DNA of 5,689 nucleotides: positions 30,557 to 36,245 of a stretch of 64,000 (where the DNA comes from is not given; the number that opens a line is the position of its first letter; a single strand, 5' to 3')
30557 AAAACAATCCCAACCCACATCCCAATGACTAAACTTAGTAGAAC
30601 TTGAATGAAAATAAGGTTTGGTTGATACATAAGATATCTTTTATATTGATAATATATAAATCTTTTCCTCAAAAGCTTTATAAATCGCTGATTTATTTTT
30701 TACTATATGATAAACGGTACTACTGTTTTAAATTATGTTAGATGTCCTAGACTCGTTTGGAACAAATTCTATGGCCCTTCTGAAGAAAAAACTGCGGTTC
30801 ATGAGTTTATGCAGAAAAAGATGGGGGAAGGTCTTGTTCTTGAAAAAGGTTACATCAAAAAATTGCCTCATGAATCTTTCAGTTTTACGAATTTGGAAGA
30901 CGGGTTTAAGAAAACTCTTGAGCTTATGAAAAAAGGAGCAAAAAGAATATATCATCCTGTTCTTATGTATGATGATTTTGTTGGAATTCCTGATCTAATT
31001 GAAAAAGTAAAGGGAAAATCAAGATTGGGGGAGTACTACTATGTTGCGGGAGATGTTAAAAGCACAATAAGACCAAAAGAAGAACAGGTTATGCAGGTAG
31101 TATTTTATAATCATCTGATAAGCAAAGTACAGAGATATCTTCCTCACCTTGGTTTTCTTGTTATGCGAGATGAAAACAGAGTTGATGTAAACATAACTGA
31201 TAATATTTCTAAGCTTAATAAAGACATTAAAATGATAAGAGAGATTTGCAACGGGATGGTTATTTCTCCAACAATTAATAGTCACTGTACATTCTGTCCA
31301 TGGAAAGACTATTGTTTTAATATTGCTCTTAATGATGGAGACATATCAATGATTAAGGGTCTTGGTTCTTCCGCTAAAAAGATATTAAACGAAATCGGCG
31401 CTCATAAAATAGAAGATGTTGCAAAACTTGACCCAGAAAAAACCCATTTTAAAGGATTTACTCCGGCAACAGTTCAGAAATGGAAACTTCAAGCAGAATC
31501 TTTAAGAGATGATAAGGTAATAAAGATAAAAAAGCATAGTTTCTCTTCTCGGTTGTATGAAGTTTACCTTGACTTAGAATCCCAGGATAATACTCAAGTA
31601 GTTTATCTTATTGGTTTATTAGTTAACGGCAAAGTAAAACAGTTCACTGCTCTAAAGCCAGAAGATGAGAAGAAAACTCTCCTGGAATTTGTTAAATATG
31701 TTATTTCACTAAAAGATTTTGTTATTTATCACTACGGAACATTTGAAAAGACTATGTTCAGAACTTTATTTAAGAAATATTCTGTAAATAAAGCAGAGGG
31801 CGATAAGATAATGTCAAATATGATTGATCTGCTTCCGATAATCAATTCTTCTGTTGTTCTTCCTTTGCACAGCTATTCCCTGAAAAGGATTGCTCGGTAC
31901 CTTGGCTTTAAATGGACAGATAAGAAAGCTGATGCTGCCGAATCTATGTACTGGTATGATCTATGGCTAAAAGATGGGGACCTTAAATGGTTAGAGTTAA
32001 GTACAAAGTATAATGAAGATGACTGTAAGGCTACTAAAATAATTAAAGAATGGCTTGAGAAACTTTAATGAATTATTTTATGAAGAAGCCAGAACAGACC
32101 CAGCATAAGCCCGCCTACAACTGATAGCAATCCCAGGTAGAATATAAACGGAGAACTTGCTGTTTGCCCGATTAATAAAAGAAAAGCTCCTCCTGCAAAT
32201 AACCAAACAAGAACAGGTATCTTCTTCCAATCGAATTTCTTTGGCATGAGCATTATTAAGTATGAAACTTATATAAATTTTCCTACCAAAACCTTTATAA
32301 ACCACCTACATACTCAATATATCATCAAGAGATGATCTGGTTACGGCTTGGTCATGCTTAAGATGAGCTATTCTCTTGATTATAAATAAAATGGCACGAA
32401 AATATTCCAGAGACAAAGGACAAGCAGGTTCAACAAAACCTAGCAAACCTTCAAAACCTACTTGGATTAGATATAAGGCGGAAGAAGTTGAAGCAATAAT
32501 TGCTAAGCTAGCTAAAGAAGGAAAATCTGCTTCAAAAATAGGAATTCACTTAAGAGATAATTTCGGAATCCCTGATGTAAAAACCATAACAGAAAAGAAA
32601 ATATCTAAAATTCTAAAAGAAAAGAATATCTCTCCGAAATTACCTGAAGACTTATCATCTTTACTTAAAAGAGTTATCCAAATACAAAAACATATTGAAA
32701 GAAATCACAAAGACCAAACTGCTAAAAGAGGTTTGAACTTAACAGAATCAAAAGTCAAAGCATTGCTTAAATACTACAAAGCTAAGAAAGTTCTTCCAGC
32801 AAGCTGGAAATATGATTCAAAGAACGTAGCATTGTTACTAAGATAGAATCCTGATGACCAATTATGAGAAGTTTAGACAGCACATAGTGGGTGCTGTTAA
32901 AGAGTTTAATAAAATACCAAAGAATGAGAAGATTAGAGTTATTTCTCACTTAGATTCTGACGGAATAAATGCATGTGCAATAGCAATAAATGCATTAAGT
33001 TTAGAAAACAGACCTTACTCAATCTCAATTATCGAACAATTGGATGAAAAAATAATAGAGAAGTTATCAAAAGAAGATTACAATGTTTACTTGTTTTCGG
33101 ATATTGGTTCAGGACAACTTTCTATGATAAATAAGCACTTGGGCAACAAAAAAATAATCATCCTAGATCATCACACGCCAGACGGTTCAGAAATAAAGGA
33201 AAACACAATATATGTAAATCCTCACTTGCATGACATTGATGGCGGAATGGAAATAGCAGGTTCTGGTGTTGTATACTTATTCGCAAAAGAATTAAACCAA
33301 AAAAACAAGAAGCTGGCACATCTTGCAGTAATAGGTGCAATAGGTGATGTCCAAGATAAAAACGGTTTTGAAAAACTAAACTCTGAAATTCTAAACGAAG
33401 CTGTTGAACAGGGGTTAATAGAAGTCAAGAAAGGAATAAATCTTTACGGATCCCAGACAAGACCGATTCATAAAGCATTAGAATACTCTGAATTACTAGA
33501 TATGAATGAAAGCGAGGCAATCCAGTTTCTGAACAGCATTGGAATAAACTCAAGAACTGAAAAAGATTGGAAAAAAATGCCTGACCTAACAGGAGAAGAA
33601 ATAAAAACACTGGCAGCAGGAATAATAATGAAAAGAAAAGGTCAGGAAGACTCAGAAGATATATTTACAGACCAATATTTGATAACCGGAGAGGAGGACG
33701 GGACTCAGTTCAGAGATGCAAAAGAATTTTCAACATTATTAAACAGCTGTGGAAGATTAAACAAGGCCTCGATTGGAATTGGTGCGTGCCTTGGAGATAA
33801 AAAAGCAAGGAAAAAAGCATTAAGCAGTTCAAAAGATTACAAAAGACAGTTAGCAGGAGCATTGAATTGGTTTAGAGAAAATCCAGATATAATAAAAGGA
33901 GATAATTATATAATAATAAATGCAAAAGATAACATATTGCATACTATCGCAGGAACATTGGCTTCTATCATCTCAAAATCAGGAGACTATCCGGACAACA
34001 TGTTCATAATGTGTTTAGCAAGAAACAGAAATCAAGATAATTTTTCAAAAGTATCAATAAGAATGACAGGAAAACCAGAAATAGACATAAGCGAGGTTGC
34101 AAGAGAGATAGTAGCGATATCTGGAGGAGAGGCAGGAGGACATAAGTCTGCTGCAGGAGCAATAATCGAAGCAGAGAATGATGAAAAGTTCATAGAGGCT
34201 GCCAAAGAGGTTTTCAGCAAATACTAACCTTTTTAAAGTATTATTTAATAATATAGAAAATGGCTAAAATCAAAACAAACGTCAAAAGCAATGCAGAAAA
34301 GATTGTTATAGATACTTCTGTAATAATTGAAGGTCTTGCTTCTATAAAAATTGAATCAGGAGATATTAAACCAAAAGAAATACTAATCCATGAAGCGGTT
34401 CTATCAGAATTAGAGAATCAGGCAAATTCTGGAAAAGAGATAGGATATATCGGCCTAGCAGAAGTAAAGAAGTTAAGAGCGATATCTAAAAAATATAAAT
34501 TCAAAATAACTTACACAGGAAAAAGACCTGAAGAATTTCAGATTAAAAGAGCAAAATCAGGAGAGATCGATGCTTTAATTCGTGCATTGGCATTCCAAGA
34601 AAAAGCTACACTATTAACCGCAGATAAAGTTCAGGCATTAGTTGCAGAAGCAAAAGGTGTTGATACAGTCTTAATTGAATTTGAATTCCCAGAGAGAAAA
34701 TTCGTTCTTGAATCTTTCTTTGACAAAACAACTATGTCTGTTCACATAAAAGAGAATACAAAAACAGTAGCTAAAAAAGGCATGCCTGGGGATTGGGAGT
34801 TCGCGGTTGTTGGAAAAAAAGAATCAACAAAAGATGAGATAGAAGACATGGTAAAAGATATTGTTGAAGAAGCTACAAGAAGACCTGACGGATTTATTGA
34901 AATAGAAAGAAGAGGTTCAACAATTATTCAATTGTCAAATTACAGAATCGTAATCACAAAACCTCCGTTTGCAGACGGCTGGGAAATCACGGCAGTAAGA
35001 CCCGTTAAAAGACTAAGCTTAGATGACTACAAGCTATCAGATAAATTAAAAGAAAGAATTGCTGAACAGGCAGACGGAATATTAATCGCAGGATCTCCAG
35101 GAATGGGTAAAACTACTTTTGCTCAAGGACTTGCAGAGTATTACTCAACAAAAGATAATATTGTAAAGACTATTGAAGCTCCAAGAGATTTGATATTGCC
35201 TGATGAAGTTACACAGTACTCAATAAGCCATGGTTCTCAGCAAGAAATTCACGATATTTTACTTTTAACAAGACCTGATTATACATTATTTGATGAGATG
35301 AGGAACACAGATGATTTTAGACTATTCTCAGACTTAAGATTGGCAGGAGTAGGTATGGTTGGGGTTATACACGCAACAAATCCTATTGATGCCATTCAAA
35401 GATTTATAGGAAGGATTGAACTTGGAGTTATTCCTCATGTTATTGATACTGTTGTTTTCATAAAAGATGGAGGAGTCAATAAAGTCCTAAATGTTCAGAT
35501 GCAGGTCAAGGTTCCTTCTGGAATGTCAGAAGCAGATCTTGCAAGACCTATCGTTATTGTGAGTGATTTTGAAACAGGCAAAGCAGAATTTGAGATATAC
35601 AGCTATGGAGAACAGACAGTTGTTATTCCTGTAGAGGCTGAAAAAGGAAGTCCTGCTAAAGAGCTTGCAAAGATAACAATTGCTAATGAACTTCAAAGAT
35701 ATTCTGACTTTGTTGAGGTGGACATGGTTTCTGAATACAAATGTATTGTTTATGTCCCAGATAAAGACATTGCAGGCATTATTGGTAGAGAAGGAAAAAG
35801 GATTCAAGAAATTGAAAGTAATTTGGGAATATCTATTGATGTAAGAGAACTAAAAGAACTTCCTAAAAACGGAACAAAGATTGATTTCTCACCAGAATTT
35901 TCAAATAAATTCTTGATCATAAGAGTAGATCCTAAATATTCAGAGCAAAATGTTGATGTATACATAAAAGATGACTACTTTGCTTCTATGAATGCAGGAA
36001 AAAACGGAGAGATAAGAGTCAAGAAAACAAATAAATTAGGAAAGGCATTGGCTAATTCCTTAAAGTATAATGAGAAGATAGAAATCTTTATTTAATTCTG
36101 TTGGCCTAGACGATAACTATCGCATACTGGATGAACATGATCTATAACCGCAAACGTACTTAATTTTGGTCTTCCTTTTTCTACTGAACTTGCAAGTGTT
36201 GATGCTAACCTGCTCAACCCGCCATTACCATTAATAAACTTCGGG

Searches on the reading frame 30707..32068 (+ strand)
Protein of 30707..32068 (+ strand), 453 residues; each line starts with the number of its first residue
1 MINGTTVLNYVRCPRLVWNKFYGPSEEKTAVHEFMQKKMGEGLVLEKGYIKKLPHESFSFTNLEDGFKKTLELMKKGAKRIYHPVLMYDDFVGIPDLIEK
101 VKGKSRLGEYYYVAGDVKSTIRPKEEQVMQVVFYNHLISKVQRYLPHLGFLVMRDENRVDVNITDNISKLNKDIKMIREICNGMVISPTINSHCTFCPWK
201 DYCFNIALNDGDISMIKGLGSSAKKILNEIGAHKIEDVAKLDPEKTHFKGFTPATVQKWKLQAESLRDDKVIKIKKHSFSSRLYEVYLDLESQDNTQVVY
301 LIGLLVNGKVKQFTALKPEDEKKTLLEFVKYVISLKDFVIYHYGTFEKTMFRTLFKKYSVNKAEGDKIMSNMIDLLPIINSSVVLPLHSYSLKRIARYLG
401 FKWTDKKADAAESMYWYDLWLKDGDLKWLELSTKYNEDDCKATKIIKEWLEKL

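Call 36: search_protein_families(library=pfam, proteins=[window:30707-32068:+], max_evalue=0.001)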
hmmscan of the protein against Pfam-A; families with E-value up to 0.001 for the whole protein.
window:30707-32068:+ (453 aa): 4 families
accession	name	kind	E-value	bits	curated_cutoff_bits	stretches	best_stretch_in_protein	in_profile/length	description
PF13482.12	RNase_H_2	-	9.9e-32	110.6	22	1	286-450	1-164/165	RNase_H superfamily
PF01930.23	Cas_Cas4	-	1e-06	29.4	22.7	1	113-204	67-159/160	Domain of unknown function DUF83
PF11074.14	DUF2779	-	2.6e-05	24.9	23.3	1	310-383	39-116/126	Domain of unknown function(DUF2779)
PF12705.13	PDDEXK_1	-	0.00024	21.6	22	1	90-203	123-246/247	PD-(D/E)XK nuclease superfamily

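Call 66: search_protein_families(library=phrogs, proteins=[window:30707-32068:+], max_evalue=0.001)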
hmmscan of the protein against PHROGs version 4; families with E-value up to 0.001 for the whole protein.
window:30707-32068:+ (453 aa): 1 family
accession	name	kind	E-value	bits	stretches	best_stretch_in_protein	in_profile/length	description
phrog_1706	-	DNA, RNA and nucleotide metabolism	1.8e-05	25.4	1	29-211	89-250/293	CRISPR/Cas system associated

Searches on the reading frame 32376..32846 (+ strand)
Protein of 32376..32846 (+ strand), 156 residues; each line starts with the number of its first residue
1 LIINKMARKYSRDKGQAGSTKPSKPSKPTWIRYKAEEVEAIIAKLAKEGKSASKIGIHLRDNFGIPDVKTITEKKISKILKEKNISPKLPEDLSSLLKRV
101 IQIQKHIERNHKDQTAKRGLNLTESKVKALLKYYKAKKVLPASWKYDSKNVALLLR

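Call 36: search_protein_families(library=pfam, proteins=[window:32376-32846:+], max_evalue=0.001)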
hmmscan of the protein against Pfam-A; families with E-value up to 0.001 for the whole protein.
window:32376-32846:+ (156 aa): 2 families
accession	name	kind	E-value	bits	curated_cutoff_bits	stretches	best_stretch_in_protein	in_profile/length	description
PF08069.17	Ribosomal_S13_N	-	1.9e-21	76.3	25.4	1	6-65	1-60/60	Ribosomal S13/S15 N-terminal domain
PF00312.27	Ribosomal_S15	-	9.7e-14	51.7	31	1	78-152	3-79/81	Ribosomal protein S15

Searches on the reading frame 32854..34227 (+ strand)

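Call 65: search_protein_families(library=pfam, proteins=[window:32854-34227:+], max_evalue=0.001)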
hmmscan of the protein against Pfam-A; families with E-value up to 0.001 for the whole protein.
window:32854-34227:+ (457 aa): 3 families
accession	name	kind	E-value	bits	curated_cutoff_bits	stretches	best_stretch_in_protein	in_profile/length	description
PF02272.25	DHHA1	-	6.8e-13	49.4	25.9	1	358-455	10-101/102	DHHA1 domain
PF21763.2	DHH_CID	-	5.3e-12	46.4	27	1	197-260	1-69/84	DHH-CID domain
PF01368.27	DHH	-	5e-09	36.9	28.1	1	26-161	1-124/125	DHH family, N-terminal domain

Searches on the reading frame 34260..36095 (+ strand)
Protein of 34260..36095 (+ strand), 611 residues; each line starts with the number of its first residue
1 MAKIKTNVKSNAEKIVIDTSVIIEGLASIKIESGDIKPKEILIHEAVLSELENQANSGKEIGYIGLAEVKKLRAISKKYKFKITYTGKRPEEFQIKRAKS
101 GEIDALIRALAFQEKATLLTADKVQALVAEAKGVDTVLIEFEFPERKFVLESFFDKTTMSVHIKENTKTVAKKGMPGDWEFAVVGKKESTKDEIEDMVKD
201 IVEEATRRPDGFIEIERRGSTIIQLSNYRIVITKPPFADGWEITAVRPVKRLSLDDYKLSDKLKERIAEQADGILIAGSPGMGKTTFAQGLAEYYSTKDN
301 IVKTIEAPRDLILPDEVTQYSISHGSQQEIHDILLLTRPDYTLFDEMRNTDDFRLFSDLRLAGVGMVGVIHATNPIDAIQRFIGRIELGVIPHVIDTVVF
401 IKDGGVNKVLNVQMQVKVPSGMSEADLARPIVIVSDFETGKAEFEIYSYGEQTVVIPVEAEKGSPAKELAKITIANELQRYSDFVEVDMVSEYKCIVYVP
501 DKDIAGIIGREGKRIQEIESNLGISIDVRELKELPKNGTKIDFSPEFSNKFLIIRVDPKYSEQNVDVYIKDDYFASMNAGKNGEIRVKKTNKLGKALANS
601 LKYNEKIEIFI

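Call 65: search_protein_families(library=pfam, proteins=[window:34260-36095:+], max_evalue=0.001)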
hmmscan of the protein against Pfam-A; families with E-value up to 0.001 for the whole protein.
window:34260-36095:+ (611 aa): 5 families
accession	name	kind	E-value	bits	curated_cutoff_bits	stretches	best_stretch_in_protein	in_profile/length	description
PF01850.27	PIN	-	1.2e-09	39.2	23.6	1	15-129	1-118/120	PIN domain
PF00437.27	T2SSE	-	3.6e-06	26.3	24.9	1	260-382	131-255/370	Type II/IV secretion system protein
PF13638.12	PIN_4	-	4.5e-05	24.2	21.9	1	15-137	1-129/132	PIN domain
PF00013.35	KH_1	-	4.5e-05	23.6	21.5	1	496-530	3-37/66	KH domain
PF20720.3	nSTAND3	-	0.00014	22.1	27.2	1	267-310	13-56/155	Novel STAND NTPase 3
